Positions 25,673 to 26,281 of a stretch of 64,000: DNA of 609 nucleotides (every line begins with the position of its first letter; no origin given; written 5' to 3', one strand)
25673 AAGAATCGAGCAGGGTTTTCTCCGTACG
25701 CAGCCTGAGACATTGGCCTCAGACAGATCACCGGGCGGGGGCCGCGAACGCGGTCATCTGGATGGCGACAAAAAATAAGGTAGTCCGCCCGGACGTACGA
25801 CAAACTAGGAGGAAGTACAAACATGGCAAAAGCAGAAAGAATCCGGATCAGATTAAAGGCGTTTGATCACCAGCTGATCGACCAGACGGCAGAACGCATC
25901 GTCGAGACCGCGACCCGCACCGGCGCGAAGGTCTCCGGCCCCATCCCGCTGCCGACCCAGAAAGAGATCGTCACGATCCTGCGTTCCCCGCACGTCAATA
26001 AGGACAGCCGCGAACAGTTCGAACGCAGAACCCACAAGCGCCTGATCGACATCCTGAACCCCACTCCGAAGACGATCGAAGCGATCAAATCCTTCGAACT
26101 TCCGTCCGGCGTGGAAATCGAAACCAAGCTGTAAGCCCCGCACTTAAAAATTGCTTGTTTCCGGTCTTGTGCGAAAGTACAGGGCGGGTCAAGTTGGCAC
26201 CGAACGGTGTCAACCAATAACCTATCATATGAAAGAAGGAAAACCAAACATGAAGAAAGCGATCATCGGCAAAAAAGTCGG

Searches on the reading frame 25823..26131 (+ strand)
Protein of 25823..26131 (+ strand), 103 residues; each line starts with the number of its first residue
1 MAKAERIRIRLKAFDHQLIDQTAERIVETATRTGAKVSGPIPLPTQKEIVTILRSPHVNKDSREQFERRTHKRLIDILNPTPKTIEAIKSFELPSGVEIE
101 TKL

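Call 10: find_related_loci(query=window:25823-26131:+, collection=genome_contigs, flank=2500)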
Query window:25823-26131:+ (103 aa) in genome_contigs; peptide patterns used: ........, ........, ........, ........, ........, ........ (x = any residue, [..] = any of these).
600 stretches matched a pattern (row limit reached: there are more); 581 encode a relative of the query (tblastn E <= 1e-3); the best 80 are kept; 80 distinct loci.
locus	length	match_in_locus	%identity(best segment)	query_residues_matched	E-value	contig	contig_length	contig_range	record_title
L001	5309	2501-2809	80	1-103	1e-52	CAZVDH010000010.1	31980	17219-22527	MAG TPA_asm: uncultured Oscillospiraceae bacterium isolate binchicken_co370_230 genome assembly, contig: NODE_1601_lengt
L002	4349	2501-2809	80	1-103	5e-52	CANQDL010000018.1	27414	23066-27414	MAG: uncultured Oscillospiraceae bacterium isolate Lapin-005__bin44 genome assembly, contig: Lapin-005__NODE_2260_length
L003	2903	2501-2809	78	1-103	3e-51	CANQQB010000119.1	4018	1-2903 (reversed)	MAG: uncultured Oscillospiraceae bacterium isolate Lapin-011__bin20 genome assembly, contig: Lapin-011__NODE_29669_lengt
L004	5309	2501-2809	78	1-103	2e-51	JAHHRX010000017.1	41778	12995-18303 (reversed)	MAG: Oscillospiraceae bacterium isolate MAG041 MAG041_17, whole genome shotgun sequence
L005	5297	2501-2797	78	5-103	3e-50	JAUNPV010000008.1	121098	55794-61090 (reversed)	MAG: Eubacteriales bacterium isolate S36M_St_45 NODE_68_length_121098_cov_567.993093, whole genome shotgun sequence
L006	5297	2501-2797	78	5-103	1e-50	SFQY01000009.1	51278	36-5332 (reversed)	MAG: bacterium isolate W0P28.011 Contig750, whole genome shotgun sequence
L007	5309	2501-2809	74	1-103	1e-49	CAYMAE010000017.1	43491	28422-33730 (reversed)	MAG TPA_asm: uncultured Ruminiclostridium sp. isolate SRP294416_co2_448 genome assembly, contig: NODE_461_length_43491_c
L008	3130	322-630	74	1-103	9e-50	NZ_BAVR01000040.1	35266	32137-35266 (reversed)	Acetivibrio straminisolvens JCM 21531, whole genome shotgun sequence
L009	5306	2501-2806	75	1-102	1e-49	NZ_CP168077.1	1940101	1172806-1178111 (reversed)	Candidatus Izemoplasma sp. B36 chromosome, complete genome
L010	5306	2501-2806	75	1-102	9e-50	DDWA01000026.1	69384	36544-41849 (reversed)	MAG TPA_asm: Bacillales bacterium UBA2298 UBA2298_contig_12889, whole genome shotgun sequence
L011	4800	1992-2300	74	1-103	1e-49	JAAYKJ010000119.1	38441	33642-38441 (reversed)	MAG: Clostridiaceae bacterium isolate AS10tlH2TH_408 129565_AS10, whole genome shotgun sequence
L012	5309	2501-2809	71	1-103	1e-49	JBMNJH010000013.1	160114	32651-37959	MAG: Peptococcia bacterium isolate SBF912LR0HQ0160 contig_7421, whole genome shotgun sequence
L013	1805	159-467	74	1-103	1e-50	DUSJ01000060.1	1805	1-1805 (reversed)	MAG TPA_asm: Clostridiaceae bacterium isolate AS04akNAM_121 11036_AS04, whole genome shotgun sequence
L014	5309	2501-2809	74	1-103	9e-50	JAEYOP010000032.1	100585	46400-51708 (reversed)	MAG: Bacillota bacterium isolate OH_CBB_158 k127_694610, whole genome shotgun sequence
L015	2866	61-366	75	1-102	8e-50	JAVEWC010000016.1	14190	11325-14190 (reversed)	MAG: Candidatus Izemoplasmatales bacterium isolate BF4_136 NODE_13428_length_14190_cov_26.667354_Biofilm4, whole genome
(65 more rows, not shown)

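Call 13: find_encoding_contigs(protein=window:25823-26131:+, flank=3000, max_places=10)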
Protein window:25823-26131:+ (103 aa): 23 contigs read that carry it; 10 places shown.
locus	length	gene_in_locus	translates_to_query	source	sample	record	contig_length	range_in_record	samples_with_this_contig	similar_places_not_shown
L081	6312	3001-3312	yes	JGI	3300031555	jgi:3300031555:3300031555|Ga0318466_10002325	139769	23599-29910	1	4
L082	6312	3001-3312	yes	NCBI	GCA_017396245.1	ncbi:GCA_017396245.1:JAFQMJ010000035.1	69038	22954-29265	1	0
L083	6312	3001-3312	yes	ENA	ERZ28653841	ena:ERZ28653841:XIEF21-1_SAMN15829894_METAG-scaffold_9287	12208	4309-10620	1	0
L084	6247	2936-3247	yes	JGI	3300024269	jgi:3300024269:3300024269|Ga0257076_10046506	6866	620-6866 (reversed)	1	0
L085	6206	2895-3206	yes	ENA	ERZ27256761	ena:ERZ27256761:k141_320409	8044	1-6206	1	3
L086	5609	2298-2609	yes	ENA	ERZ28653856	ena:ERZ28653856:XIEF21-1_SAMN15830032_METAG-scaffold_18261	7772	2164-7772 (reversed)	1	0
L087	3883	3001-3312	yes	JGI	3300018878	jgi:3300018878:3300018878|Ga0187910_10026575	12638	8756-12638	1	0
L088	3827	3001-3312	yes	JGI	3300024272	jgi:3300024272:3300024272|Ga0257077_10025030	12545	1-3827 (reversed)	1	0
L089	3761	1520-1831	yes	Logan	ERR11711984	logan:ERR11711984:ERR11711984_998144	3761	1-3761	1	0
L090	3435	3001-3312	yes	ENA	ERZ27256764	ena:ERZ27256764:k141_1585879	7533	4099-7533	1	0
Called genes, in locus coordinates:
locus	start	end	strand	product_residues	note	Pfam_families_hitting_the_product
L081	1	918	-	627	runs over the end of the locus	PF01134:GIDA, PF07992:Pyr_redox_2, PF21680:GIDA_C_1st, PF13932:SAM_GIDA_C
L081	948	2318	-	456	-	PF10396:TrmE_N, PF12631:MnmE_helical, PF00350:Dynamin_N (faint), PF01926:MMR_HSR1, PF02421:FeoB_N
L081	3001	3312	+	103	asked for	PF00338:Ribosomal_S10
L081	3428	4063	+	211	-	PF00297:Ribosomal_L3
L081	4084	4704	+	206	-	PF00573:Ribosomal_L4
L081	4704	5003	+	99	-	PF00276:Ribosomal_L23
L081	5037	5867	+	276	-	PF00181:Ribosomal_L2_N, PF03947:Ribosomal_L2_C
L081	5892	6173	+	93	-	PF00203:Ribosomal_S19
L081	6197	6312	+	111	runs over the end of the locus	PF00237:Ribosomal_L22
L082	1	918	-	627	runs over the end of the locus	PF01134:GIDA, PF07992:Pyr_redox_2, PF21680:GIDA_C_1st, PF13932:SAM_GIDA_C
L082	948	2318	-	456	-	PF10396:TrmE_N, PF12631:MnmE_helical, PF00350:Dynamin_N (faint), PF01926:MMR_HSR1, PF02421:FeoB_N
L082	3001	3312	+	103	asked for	PF00338:Ribosomal_S10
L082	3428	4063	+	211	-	PF00297:Ribosomal_L3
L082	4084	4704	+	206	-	PF00573:Ribosomal_L4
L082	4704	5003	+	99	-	PF00276:Ribosomal_L23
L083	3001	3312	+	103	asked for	PF00338:Ribosomal_S10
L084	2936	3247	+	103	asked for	PF00338:Ribosomal_S10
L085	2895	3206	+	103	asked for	PF00338:Ribosomal_S10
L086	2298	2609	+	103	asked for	PF00338:Ribosomal_S10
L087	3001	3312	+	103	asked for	PF00338:Ribosomal_S10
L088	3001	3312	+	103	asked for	PF00338:Ribosomal_S10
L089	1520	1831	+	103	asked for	PF00338:Ribosomal_S10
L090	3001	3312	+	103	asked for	PF00338:Ribosomal_S10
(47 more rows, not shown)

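Call 15: find_homologous_proteins(query=window:25823-26131:+, max_evalue=1e-30)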
Query window:25823-26131:+ (103 aa): 7890 proteins with E <= 1e-30 among 8000 candidates; the best 120 are listed.
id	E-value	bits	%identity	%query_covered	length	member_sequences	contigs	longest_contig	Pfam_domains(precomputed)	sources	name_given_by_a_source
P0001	9.9e-59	213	76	99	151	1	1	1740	PF00338.28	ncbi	-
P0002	2.7e-58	212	100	100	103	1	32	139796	PF00338.28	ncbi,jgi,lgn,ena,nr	ncbi:MAG: 30S ribosomal protein S10 [Clostridia bacterium]|nr:30S ribosomal protein S10 [Oscillospir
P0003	3.8e-58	211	99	100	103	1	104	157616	PF00338.28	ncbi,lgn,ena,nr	ncbi:MAG: 30S ribosomal protein S10 [Clostridiales bacterium]|nr:MAG: 30S ribosomal protein S10 [Clo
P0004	7.2e-58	210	99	100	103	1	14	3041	PF00338.28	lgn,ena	-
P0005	8.9e-58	210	99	100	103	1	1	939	PF00338.28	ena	-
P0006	1.2e-57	210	98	100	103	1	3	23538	PF00338.28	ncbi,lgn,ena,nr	ncbi:MAG: 30S ribosomal protein S10 [Clostridia bacterium]|nr:30S ribosomal protein S10 [Clostridia 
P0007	1.3e-57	210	98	100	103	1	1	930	PF00338.28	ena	-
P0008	1.6e-57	209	98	100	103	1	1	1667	PF00338.28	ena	-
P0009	1.8e-57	209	99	100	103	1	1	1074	PF00338.28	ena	-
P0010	2.0e-57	209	99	100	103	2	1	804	PF00338.28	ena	-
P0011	2.3e-57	209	98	100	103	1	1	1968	PF00338.28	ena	-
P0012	3.4e-57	208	98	100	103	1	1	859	PF00338.28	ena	-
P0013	5.4e-57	207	98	100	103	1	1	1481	PF00338.28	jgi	-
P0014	5.7e-57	207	99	100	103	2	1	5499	PF00338.28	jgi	-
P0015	7.5e-57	207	97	100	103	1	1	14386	PF00338.28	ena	-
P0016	8.5e-57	207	97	100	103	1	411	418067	PF00338.28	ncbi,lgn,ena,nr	ncbi:MAG: 30S ribosomal protein S10 [Clostridiales bacterium]|nr:30S ribosomal protein S10 [Clostrid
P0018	1.1e-56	207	96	100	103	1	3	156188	PF00338.28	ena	-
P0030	5.5e-56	204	95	100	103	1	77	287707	PF00338.28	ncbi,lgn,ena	-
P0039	8.0e-50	185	87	100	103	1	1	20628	PF00338.28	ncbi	-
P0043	2.9e-48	180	84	98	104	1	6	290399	PF00338.28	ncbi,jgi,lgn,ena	jgi:small subunit ribosomal protein S10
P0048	1.5e-47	177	83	97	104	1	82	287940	PF00338.28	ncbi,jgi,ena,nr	ncbi:MAG: 30S ribosomal protein S10 [Clostridia bacterium]|nr:30S ribosomal protein S10 [Oscillospir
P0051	1.9e-47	177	81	99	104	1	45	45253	PF00338.28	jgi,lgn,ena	jgi:small subunit ribosomal protein S10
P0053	2.1e-47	177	82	100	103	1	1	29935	PF00338.28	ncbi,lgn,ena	-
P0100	2.9e-46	173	83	100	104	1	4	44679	PF00338.28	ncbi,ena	-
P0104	3.7e-46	173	82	100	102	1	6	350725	PF00338.28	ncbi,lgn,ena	-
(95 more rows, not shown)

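Call 16: find_encoding_contigs(protein=P0003, flank=1500, max_places=6)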
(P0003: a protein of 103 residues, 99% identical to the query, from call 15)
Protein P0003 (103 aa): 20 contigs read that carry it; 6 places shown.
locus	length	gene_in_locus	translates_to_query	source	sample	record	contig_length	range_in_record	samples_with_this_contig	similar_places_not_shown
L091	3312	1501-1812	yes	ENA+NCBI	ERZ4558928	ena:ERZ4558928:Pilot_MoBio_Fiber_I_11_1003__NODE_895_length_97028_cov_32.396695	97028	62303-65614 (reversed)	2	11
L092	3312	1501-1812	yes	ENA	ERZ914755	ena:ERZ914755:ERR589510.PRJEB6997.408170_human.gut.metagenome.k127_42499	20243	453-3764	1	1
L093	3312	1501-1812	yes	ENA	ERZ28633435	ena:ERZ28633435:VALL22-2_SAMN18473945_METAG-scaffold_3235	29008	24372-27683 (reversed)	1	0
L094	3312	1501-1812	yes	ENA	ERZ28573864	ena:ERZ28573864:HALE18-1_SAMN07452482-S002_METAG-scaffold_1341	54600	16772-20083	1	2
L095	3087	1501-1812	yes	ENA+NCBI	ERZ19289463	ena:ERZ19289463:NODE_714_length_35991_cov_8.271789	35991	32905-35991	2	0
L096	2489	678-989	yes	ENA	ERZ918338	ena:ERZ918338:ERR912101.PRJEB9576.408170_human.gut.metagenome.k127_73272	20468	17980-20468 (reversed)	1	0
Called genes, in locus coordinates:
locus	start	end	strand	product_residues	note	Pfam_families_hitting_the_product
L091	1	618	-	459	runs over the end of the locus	PF10396:TrmE_N, PF12631:MnmE_helical, PF00009:GTP_EFTU (faint), PF00350:Dynamin_N (faint), PF01926:MMR_HSR1, PF02421:FeoB_N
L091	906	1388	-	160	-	-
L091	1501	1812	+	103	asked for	PF00338:Ribosomal_S10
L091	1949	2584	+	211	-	PF00297:Ribosomal_L3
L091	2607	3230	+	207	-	PF00573:Ribosomal_L4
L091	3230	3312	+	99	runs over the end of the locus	PF00276:Ribosomal_L23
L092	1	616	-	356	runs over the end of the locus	?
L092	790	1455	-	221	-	-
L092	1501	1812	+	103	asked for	PF00338:Ribosomal_S10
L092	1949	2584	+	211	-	PF00297:Ribosomal_L3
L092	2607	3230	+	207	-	PF00573:Ribosomal_L4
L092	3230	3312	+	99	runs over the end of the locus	PF00276:Ribosomal_L23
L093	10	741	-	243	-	PF10396:TrmE_N, PF12631:MnmE_helical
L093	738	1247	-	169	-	-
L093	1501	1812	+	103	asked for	PF00338:Ribosomal_S10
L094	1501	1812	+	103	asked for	PF00338:Ribosomal_S10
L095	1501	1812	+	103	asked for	PF00338:Ribosomal_S10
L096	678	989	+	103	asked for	PF00338:Ribosomal_S10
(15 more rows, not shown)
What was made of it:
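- Gene callers leave the region empty or call unconserved ORFs (calls 13, 16).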

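Call 17: find_encoding_contigs(protein=P0016, flank=1500, max_places=8)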
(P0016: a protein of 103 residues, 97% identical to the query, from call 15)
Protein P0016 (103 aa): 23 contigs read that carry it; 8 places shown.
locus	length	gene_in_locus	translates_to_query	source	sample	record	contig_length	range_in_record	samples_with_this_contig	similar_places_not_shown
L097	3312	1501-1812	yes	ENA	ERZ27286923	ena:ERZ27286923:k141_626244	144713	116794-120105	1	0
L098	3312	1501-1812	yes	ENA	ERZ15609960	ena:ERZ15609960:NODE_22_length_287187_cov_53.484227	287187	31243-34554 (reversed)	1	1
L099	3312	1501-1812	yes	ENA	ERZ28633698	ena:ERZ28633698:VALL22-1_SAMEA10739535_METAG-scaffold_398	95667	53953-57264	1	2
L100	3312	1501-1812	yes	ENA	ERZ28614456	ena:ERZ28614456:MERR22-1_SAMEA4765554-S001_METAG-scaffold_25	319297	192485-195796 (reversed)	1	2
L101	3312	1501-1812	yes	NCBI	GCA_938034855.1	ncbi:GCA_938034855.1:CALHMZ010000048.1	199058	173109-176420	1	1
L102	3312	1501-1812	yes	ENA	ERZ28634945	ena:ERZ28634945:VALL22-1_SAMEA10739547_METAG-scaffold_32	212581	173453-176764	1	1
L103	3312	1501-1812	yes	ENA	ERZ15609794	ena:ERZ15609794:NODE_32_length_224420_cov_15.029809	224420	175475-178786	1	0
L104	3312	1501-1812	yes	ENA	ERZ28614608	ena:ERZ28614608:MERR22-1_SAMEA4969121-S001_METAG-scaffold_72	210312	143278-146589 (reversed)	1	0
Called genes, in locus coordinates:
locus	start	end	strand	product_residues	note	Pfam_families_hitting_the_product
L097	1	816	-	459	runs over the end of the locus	PF10396:TrmE_N, PF12631:MnmE_helical, PF00009:GTP_EFTU (faint), PF00350:Dynamin_N (faint), PF01926:MMR_HSR1, PF02421:FeoB_N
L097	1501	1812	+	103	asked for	PF00338:Ribosomal_S10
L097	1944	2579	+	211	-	PF00297:Ribosomal_L3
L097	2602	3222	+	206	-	PF00573:Ribosomal_L4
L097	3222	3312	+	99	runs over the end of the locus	PF00276:Ribosomal_L23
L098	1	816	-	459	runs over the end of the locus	PF10396:TrmE_N, PF12631:MnmE_helical, PF00009:GTP_EFTU (faint), PF00350:Dynamin_N (faint), PF01926:MMR_HSR1, PF02421:FeoB_N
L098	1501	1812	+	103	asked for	PF00338:Ribosomal_S10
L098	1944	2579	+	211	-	PF00297:Ribosomal_L3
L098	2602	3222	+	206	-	PF00573:Ribosomal_L4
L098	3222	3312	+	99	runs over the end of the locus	PF00276:Ribosomal_L23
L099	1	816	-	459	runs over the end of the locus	PF10396:TrmE_N, PF12631:MnmE_helical, PF00009:GTP_EFTU (faint), PF00350:Dynamin_N (faint), PF01926:MMR_HSR1, PF02421:FeoB_N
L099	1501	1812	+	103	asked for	PF00338:Ribosomal_S10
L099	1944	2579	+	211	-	PF00297:Ribosomal_L3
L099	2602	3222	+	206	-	PF00573:Ribosomal_L4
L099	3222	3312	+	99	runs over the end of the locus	PF00276:Ribosomal_L23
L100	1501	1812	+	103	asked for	PF00338:Ribosomal_S10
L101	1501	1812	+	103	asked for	PF00338:Ribosomal_S10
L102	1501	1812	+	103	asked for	PF00338:Ribosomal_S10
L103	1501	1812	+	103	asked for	PF00338:Ribosomal_S10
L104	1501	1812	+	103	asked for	PF00338:Ribosomal_S10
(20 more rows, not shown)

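Call 18: find_encoding_contigs(protein=P0030, flank=1500, max_places=6)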
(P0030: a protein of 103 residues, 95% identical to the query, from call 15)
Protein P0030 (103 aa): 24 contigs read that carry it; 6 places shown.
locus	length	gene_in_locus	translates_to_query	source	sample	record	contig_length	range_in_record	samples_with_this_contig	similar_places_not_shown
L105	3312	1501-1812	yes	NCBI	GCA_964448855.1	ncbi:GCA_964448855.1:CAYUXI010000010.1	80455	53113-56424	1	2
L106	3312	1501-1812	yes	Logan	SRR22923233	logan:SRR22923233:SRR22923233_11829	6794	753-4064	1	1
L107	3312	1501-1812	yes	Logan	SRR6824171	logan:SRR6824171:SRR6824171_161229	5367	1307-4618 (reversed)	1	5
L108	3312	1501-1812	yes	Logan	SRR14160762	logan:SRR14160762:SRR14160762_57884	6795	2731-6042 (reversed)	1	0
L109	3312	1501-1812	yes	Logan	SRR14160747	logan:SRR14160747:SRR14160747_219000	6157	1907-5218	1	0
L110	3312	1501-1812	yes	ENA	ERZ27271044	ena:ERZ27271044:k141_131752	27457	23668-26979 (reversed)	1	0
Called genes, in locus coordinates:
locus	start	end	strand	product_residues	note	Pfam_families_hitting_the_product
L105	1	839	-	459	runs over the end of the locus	PF10396:TrmE_N, PF12631:MnmE_helical, PF00009:GTP_EFTU (faint), PF00350:Dynamin_N (faint), PF01926:MMR_HSR1, PF02421:FeoB_N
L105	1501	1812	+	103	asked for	PF00338:Ribosomal_S10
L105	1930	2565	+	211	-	PF00297:Ribosomal_L3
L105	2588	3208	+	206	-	PF00573:Ribosomal_L4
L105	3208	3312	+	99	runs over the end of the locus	PF00276:Ribosomal_L23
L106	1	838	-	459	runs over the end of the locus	PF10396:TrmE_N, PF12631:MnmE_helical, PF00009:GTP_EFTU (faint), PF00350:Dynamin_N (faint), PF01926:MMR_HSR1, PF02421:FeoB_N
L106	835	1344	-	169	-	-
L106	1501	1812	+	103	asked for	PF00338:Ribosomal_S10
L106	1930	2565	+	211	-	PF00297:Ribosomal_L3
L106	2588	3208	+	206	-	PF00573:Ribosomal_L4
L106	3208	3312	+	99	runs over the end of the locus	PF00276:Ribosomal_L23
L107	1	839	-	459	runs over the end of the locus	PF10396:TrmE_N, PF12631:MnmE_helical, PF00009:GTP_EFTU (faint), PF00350:Dynamin_N (faint), PF01926:MMR_HSR1, PF02421:FeoB_N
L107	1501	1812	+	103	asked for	PF00338:Ribosomal_S10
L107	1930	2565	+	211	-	PF00297:Ribosomal_L3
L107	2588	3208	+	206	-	PF00573:Ribosomal_L4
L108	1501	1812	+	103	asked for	PF00338:Ribosomal_S10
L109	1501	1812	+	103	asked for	PF00338:Ribosomal_S10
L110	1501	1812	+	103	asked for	PF00338:Ribosomal_S10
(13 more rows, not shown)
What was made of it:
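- Gene callers predicted 160-221-aa minus-strand ORFs in some relatives (calls 16, 18).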

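Call 22: find_encoding_contigs(protein=P0039, flank=1500, max_places=4)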
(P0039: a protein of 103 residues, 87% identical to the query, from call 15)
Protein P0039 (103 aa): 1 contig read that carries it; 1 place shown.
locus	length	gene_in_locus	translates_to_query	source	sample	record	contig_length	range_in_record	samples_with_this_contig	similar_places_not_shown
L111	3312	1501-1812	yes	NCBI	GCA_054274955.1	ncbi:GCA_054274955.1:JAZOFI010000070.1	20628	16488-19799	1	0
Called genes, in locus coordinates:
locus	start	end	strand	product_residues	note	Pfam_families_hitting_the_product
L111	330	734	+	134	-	PF02142:MGS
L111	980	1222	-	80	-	-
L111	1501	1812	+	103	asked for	PF00338:Ribosomal_S10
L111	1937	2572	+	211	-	PF00297:Ribosomal_L3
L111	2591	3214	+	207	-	PF00573:Ribosomal_L4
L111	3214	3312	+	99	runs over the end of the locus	PF00276:Ribosomal_L23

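Call 23: find_encoding_contigs(protein=P0043, flank=1500, max_places=5)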
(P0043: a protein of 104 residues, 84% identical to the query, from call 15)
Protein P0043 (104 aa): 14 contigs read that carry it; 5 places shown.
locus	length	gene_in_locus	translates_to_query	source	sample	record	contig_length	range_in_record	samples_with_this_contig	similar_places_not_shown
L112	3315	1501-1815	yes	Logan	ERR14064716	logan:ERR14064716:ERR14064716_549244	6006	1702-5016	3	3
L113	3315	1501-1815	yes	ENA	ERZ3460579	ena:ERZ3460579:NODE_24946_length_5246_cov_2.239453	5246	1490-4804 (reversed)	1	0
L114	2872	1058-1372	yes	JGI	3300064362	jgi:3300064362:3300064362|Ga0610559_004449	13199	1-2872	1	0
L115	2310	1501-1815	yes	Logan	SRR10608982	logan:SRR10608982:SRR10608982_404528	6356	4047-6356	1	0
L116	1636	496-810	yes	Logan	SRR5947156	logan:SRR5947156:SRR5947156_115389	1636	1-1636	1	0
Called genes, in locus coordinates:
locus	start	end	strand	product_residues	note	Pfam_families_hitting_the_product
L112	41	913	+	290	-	PF00590:TP_methylase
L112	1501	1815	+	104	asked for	PF00338:Ribosomal_S10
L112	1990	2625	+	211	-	PF00297:Ribosomal_L3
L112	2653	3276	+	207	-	PF00573:Ribosomal_L4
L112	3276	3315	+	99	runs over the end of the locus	PF00276:Ribosomal_L23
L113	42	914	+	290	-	PF00590:TP_methylase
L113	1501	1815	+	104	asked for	PF00338:Ribosomal_S10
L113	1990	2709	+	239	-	PF00297:Ribosomal_L3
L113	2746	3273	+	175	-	PF00573:Ribosomal_L4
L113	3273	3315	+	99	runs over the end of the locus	PF00276:Ribosomal_L23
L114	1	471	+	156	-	?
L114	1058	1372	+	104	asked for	PF00338:Ribosomal_S10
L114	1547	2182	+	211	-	PF00297:Ribosomal_L3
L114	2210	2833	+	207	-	PF00573:Ribosomal_L4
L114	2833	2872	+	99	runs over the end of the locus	PF00276:Ribosomal_L23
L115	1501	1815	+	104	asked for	PF00338:Ribosomal_S10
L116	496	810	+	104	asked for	PF00338:Ribosomal_S10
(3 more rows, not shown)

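Call 26: find_encoding_contigs(protein=P0048, flank=1500, max_places=6)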
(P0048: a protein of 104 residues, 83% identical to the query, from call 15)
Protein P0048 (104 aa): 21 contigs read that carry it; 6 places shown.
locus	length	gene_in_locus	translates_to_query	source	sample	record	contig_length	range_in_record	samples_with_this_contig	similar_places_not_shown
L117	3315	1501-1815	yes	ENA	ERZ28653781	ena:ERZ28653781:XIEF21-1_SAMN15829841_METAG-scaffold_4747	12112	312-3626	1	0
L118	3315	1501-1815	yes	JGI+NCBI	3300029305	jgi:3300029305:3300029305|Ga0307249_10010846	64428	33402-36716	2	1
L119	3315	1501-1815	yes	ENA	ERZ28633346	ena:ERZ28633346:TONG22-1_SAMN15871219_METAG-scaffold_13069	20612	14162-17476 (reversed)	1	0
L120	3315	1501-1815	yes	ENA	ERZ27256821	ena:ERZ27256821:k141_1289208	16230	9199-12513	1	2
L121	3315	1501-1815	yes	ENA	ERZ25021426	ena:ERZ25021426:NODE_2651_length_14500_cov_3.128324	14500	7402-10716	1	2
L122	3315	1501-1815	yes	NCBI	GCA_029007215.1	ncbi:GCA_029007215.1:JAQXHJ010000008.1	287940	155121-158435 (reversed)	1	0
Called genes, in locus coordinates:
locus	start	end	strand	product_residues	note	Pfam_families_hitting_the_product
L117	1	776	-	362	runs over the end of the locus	?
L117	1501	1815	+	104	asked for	PF00338:Ribosomal_S10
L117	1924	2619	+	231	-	PF00297:Ribosomal_L3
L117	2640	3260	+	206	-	PF00573:Ribosomal_L4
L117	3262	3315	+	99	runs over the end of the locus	PF00276:Ribosomal_L23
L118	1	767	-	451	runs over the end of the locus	PF10396:TrmE_N, PF12631:MnmE_helical, PF01926:MMR_HSR1, PF02421:FeoB_N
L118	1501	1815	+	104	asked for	PF00338:Ribosomal_S10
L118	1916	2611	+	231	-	PF00297:Ribosomal_L3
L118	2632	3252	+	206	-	PF00573:Ribosomal_L4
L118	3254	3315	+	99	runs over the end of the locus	PF00276:Ribosomal_L23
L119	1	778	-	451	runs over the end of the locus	PF10396:TrmE_N, PF12631:MnmE_helical, PF00350:Dynamin_N (faint), PF01926:MMR_HSR1, PF02421:FeoB_N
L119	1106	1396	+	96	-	-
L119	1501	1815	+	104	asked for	PF00338:Ribosomal_S10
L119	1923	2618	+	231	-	PF00297:Ribosomal_L3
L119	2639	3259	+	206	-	PF00573:Ribosomal_L4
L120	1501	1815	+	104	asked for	PF00338:Ribosomal_S10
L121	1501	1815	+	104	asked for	PF00338:Ribosomal_S10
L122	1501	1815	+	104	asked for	PF00338:Ribosomal_S10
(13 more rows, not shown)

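Call 27: find_encoding_contigs(protein=P0018, flank=1500, max_places=3)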
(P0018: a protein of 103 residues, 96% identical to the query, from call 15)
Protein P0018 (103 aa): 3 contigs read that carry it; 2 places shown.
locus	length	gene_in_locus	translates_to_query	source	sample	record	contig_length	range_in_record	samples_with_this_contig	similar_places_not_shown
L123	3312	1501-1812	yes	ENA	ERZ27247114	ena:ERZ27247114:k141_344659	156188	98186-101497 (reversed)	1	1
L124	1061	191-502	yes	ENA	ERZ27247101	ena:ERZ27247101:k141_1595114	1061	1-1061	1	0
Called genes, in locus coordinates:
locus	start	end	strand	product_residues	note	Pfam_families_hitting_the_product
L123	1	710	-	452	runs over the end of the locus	PF10396:TrmE_N, PF12631:MnmE_helical, PF01926:MMR_HSR1, PF02421:FeoB_N (weak)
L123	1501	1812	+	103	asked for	PF00338:Ribosomal_S10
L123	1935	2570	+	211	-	PF00297:Ribosomal_L3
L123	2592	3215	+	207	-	PF00573:Ribosomal_L4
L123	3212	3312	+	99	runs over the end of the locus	PF00276:Ribosomal_L23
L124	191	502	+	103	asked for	PF00338:Ribosomal_S10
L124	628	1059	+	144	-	?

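Call 28: find_encoding_contigs(protein=P0053, flank=1500, max_places=3)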
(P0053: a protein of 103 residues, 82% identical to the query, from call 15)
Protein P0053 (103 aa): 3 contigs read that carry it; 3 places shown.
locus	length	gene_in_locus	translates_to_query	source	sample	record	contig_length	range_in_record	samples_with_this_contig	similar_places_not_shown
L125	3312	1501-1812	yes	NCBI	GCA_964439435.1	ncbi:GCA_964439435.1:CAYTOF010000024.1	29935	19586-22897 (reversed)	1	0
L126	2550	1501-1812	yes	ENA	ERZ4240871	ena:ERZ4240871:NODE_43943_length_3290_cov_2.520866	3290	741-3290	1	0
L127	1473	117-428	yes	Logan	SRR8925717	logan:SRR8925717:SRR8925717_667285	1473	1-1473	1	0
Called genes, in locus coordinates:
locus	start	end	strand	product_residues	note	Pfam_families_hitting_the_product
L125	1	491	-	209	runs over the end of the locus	PF04263:TPK_catalytic, PF04265:TPK_B1_binding (weak)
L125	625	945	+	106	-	PF07883:Cupin_2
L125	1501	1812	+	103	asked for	PF00338:Ribosomal_S10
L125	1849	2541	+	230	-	PF00297:Ribosomal_L3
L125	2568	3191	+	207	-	PF00573:Ribosomal_L4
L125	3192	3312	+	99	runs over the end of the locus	PF00276:Ribosomal_L23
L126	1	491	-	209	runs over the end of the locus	PF04263:TPK_catalytic, PF04265:TPK_B1_binding (weak)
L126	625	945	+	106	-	PF07883:Cupin_2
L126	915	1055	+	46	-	-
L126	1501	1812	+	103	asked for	PF00338:Ribosomal_S10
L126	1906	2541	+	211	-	PF00297:Ribosomal_L3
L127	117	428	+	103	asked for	PF00338:Ribosomal_S10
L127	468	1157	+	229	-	PF00297:Ribosomal_L3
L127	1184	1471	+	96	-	?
